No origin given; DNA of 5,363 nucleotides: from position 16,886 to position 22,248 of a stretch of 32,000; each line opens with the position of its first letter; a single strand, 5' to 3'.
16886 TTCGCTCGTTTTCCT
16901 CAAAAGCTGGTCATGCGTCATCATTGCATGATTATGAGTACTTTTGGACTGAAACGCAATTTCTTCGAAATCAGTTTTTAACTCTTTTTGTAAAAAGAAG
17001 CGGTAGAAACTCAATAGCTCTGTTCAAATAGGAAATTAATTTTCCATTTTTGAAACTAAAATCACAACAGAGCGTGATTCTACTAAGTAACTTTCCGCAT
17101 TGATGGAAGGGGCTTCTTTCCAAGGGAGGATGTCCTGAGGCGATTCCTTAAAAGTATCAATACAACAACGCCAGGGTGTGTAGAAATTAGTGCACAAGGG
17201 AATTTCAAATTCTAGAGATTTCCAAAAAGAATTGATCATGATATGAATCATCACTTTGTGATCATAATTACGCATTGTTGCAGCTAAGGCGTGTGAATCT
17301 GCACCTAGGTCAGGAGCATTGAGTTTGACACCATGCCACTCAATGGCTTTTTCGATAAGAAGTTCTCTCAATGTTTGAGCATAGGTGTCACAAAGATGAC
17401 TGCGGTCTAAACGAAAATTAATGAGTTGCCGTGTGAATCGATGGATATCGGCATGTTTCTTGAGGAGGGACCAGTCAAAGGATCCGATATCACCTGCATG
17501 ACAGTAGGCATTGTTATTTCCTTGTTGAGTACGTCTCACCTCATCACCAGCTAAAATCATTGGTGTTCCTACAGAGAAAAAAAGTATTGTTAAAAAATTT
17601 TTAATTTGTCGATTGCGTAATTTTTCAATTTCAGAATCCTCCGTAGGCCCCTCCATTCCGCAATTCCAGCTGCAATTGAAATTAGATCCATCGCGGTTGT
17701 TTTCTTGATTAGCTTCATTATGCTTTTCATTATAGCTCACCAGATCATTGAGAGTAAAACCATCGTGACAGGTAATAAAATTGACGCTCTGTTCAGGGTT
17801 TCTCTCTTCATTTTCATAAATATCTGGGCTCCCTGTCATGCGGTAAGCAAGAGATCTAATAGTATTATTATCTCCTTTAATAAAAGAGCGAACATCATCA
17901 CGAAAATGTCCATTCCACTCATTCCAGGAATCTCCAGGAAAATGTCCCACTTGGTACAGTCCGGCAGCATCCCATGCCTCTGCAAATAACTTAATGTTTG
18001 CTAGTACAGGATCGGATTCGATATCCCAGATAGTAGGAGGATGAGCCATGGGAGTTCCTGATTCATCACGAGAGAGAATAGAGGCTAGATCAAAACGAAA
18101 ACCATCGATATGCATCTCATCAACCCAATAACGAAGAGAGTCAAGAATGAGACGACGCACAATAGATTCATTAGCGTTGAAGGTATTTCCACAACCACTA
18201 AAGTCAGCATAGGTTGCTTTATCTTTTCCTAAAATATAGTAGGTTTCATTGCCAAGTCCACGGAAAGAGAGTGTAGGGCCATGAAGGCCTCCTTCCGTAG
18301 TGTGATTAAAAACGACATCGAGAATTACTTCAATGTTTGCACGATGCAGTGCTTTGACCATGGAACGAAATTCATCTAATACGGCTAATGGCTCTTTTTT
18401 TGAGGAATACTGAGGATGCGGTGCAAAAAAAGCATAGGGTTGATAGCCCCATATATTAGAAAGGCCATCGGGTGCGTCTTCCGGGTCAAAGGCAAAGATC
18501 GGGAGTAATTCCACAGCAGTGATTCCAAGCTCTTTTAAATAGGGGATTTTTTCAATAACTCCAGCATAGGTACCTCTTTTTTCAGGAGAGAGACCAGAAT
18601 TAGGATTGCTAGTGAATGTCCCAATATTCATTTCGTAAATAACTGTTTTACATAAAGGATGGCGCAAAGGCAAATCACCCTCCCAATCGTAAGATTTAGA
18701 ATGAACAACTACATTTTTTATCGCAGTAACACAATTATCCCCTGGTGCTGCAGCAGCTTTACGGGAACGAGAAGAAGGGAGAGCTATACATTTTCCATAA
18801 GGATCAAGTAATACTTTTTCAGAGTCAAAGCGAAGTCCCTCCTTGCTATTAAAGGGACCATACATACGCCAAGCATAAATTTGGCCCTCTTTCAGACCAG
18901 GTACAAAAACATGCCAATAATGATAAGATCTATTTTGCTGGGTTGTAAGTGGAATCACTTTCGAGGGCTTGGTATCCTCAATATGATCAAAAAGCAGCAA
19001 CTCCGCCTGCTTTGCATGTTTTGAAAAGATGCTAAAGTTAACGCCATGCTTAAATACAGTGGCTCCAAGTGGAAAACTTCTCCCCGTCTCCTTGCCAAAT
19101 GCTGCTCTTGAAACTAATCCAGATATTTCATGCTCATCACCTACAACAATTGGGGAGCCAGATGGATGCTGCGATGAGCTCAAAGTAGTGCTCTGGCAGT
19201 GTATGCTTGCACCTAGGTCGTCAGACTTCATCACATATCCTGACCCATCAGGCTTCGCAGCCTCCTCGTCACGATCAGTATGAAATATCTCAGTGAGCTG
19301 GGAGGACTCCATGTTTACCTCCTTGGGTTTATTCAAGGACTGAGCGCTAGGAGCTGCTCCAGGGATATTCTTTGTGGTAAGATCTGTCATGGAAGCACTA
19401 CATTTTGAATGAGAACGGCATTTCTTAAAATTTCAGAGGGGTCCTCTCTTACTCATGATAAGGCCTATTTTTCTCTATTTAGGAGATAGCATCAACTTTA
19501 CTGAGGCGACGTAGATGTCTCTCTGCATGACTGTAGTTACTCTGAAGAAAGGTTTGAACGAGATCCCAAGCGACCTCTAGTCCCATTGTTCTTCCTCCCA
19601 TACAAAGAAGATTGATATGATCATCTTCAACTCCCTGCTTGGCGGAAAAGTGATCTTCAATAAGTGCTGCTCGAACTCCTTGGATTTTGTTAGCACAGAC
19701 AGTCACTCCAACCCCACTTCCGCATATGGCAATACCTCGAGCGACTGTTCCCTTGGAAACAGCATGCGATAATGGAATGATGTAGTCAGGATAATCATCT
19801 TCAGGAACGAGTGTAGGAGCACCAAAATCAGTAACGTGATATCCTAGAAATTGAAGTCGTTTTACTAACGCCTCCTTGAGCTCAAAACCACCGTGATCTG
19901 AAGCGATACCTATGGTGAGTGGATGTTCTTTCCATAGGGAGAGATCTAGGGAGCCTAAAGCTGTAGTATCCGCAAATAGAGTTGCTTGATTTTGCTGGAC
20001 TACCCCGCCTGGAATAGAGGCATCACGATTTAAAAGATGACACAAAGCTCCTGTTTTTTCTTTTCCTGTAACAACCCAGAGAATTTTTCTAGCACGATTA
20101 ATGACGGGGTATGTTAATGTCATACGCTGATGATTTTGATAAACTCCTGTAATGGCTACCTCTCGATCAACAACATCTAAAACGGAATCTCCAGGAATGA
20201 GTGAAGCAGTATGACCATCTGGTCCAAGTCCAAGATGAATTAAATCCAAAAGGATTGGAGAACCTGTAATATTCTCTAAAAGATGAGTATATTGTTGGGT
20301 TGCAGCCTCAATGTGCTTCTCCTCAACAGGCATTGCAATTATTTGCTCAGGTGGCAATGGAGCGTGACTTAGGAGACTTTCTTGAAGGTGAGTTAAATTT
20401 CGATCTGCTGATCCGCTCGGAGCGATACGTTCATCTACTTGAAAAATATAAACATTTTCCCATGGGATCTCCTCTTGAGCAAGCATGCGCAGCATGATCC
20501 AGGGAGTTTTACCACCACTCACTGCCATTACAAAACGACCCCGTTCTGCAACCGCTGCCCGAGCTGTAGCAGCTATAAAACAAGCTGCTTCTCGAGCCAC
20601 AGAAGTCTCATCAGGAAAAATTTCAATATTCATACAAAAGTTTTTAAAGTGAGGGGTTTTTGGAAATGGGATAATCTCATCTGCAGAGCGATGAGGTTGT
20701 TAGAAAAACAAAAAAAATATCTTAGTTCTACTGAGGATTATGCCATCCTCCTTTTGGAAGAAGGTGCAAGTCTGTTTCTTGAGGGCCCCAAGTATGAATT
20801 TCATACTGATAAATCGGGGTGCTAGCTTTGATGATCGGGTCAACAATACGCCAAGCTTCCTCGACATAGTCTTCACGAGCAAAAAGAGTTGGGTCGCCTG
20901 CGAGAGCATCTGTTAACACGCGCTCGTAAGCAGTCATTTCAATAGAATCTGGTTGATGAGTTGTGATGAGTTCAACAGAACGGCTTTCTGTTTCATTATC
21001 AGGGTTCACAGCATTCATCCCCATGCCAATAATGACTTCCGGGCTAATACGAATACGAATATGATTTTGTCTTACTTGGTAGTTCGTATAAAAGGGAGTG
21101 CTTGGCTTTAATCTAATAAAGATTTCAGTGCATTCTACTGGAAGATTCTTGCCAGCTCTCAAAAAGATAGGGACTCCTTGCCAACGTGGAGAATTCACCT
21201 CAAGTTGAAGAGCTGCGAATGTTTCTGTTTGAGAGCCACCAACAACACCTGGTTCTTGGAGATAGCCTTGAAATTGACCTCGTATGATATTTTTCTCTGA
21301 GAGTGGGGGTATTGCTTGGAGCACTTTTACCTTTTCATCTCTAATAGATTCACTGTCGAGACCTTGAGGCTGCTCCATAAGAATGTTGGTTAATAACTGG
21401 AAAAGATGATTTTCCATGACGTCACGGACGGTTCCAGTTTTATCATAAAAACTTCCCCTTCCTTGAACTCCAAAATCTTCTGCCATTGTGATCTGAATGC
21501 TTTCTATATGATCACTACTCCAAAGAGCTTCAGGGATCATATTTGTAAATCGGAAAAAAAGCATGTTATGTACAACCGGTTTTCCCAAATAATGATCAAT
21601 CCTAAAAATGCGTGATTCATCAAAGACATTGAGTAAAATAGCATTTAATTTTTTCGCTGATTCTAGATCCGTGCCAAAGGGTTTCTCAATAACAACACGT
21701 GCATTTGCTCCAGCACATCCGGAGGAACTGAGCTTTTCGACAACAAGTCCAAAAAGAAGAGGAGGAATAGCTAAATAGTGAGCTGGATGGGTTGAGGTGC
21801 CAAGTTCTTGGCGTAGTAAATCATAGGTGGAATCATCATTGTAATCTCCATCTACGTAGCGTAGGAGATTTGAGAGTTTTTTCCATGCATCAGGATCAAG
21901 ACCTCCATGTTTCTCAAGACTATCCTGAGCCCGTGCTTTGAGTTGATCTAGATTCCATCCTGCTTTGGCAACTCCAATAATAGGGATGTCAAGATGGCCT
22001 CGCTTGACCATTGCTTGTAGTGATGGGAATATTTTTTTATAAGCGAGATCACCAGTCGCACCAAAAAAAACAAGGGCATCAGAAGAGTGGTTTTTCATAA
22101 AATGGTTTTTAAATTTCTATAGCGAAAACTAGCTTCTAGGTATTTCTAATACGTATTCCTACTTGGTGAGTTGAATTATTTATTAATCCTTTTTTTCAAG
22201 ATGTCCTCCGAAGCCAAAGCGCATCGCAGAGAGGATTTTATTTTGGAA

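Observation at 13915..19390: glgX / AmgK-like anomeric kinase / glgE module: a possible non-canonical route to the GlgE donor substrate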

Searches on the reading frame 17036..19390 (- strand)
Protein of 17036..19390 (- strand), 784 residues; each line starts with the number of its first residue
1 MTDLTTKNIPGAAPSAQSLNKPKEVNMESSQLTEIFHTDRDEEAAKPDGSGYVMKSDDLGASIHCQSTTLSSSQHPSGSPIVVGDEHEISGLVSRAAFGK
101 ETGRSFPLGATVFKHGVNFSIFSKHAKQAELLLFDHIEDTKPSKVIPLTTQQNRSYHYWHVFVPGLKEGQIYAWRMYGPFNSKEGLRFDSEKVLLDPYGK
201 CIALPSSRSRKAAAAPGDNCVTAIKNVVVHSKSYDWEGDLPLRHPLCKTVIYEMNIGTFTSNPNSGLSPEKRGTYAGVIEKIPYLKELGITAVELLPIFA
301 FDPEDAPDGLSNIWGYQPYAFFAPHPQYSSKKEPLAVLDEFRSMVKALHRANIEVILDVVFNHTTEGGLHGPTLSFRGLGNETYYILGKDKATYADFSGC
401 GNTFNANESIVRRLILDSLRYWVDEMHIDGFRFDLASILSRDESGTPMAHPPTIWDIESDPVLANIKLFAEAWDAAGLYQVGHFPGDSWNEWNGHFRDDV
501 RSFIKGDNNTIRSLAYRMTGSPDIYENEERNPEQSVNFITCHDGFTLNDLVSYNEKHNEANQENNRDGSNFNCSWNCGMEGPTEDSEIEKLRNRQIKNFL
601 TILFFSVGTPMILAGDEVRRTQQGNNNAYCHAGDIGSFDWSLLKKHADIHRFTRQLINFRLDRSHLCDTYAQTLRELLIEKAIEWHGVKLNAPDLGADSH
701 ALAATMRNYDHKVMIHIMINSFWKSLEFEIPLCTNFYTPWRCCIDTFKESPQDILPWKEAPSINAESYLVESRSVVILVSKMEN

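Call 4: search_protein_families(library=pfam, proteins=[window:17036-19390:-], max_evalue=0.01)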
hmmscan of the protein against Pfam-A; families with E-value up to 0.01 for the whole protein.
window:17036-19390:- (784 aa): 3 families
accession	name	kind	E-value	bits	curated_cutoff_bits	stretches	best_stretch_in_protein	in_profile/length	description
PF00128.31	Alpha-amylase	-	4.2e-23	82.7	22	2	270-366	13-94/446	Alpha amylase, catalytic domain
PF02922.24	CBM_48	-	4.8e-15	56.1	22.4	1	107-199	1-83/83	Carbohydrate-binding module 48 (Isoamylase N-terminal domain)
PF21156.3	ISOA1-3_C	-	2.9e-05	24.7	27.3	1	684-760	1-74/106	Isoamylase 1-3, C-terminal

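Call 5: search_protein_families(library=ncbifam, proteins=[window:17036-19390:-], max_evalue=0.01)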
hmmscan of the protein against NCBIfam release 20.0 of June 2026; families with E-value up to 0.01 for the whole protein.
window:17036-19390:- (784 aa): 31 families (the best 25 are shown)
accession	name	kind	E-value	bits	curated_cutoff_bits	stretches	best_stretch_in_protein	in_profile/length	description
TIGR02100.1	glgX_debranch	equivalog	6.4e-204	678.9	640.9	1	103-778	2-686/688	glycogen debranching protein GlgX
NF002983.0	PRK03705.1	equivalog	7.4e-160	533.2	901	1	102-662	6-560/658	glycogen debranching protein GlgX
NF011082.0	PRK14510.1-1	equivalog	7.6e-132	441.1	2511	1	101-667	7-570/1410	bifunctional glycogen debranching protein GlgX/4-alpha-glucanotransferase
TIGR02104.1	pulA_typeI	equivalog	2.8e-72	243.7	504.5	1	107-678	11-544/605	type I pullulanase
TIGR02102.1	pullulan_Gpos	equivalog_domain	1.5e-37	129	1042.25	1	108-435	319-643/1113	pullulanase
TIGR02402.1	trehalose_TreZ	equivalog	2.3e-32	112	538.8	1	226-441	72-252/545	malto-oligosyltrehalose trehalohydrolase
TIGR02103.1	pullul_strch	subfamily_domain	2.5e-30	105.3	697.6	1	313-475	379-532/900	pullulanase-type alpha-1,6-glucosidase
NF003811.1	PRK05402.1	equivalog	1.1e-26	93.6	741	1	114-443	28-311/619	1,4-alpha-glucan branching protein GlgB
NF008967.0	PRK12313.1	equivalog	2.9e-24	85.4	577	1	115-442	38-318/633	1,4-alpha-glucan branching protein GlgB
TIGR01515.1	branching_enzym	equivalog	5.6e-19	68.2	463.95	1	115-443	28-300/607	1,4-alpha-glucan branching enzyme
NF009221.0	PRK12568.1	equivalog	7.7e-15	54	1270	1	280-444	289-434/745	1,4-alpha-glucan branching enzyme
NF041090.1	Cyc-maltodext_AglB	equivalog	1e-14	54.2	540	1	273-548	62-299/470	cyclomaltodextrinase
TIGR02456.1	treS_nterm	equivalog_domain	2.2e-14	52.9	678.35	1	248-366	5-103/539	maltose alpha-D-glucosyltransferase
NF008051.0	PRK10785.1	equivalog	6.9e-14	51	568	2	273-366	176-253/607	maltodextrin glucosidase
NF011293.0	PRK14705.1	equivalog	5.3e-13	47.5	2376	1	280-443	770-914/1224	1,4-alpha-glucan branching enzyme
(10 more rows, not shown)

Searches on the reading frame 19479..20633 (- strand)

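Call 4: search_protein_families(library=pfam, proteins=[window:19479-20633:-], max_evalue=0.01)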
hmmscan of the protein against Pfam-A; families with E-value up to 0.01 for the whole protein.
window:19479-20633:- (384 aa): 2 families
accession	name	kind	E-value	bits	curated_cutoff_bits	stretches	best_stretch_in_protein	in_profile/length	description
PF01182.26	Glucosamine_iso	-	1.4e-53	182.5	27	1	7-218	1-222/225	Glucosamine-6-phosphate isomerases/6-phosphogluconolactonase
PF02502.23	LacAB_rpiB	-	3.6e-43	147.3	24.7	1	241-380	1-138/138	Ribose/Galactose Isomerase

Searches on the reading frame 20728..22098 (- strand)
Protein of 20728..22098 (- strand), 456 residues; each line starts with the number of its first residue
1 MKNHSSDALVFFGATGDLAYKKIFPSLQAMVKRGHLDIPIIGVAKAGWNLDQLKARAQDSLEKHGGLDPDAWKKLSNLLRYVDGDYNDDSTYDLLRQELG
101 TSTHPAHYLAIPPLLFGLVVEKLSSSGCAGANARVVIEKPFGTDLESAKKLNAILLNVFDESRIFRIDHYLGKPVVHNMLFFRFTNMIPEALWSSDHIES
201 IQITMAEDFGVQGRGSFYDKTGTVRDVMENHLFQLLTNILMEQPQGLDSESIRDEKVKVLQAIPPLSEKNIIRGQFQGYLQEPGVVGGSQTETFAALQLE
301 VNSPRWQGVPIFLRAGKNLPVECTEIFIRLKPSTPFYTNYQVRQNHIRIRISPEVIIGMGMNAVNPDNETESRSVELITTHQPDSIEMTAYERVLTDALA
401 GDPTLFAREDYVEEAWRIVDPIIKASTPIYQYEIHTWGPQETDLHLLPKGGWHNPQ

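Call 37: search_protein_families(library=pfam, proteins=[window:20728-22098:-], max_evalue=0.0001)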
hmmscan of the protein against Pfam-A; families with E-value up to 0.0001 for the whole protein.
window:20728-22098:- (456 aa): 2 families
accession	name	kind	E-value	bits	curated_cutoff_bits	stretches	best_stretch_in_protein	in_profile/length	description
PF02781.21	G6PD_C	-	4.6e-85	285.7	27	1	181-446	2-288/296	Glucose-6-phosphate dehydrogenase, C-terminal domain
PF00479.28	G6PD_N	-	2.8e-48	165.4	22.1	1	10-178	1-183/183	Glucose-6-phosphate dehydrogenase, NAD binding domain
